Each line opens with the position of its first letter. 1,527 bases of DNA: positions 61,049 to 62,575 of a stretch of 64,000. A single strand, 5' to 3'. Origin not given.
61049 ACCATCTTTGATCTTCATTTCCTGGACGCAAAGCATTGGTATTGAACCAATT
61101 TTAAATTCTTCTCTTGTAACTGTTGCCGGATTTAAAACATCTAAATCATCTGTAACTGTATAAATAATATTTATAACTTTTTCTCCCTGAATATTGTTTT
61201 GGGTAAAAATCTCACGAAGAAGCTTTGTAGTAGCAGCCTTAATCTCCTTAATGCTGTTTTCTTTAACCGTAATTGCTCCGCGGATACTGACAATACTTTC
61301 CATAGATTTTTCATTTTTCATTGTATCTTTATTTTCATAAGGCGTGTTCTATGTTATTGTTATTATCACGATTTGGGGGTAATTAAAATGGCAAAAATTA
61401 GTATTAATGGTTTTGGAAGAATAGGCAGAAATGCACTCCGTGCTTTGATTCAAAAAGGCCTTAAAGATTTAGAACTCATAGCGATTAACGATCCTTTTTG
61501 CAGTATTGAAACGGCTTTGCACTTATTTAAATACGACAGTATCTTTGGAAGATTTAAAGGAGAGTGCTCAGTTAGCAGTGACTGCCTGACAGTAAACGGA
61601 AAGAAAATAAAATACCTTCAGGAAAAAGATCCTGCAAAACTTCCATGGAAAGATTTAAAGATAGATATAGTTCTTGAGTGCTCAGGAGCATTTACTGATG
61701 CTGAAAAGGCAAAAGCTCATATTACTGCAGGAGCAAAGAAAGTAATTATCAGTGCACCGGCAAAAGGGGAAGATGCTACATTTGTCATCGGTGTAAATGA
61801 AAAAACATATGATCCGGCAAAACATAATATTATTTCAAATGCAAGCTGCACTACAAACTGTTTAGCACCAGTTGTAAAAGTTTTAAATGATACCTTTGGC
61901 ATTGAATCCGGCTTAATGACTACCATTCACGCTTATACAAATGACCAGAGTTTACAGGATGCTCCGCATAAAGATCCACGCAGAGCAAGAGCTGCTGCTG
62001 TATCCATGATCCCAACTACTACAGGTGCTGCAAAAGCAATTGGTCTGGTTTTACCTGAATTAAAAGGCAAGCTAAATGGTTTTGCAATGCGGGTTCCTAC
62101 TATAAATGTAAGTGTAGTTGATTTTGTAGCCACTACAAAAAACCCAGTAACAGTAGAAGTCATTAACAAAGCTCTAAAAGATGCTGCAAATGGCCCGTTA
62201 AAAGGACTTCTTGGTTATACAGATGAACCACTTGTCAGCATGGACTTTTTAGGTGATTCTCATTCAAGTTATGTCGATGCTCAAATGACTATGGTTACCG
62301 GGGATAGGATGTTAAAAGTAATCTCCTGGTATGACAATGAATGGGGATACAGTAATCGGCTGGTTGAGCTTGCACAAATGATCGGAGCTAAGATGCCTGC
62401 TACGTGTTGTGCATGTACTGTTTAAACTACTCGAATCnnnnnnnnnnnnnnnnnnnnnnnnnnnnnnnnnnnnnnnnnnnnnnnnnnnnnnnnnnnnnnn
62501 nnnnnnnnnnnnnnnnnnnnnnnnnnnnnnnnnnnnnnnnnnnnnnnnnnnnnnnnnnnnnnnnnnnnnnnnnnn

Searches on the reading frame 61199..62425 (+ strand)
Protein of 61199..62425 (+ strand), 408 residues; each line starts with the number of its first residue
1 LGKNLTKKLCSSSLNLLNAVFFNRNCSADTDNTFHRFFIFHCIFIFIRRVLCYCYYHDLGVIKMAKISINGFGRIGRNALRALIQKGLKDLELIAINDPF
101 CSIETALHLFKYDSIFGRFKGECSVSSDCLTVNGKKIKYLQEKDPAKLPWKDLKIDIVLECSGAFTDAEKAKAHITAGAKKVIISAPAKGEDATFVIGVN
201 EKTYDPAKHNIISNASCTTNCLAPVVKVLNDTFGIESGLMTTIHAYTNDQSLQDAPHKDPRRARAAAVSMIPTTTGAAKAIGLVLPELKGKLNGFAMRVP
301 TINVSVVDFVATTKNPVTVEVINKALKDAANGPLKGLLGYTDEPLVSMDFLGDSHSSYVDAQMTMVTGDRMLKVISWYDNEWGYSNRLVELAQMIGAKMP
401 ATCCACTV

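Call 73: search_protein_families(library=pfam, proteins=[window:61199-62425:+])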
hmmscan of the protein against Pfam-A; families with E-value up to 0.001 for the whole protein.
window:61199-62425:+ (408 aa): 2 families
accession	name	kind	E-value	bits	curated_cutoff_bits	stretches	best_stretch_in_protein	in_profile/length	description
PF02800.25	Gp_dh_C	-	1.6e-67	226.4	24.4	1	222-378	1-158/158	Glyceraldehyde 3-phosphate dehydrogenase, C-terminal domain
PF00044.30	Gp_dh_N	-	5e-36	123.5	31.7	1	66-167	2-100/101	Glyceraldehyde 3-phosphate dehydrogenase, NAD binding domain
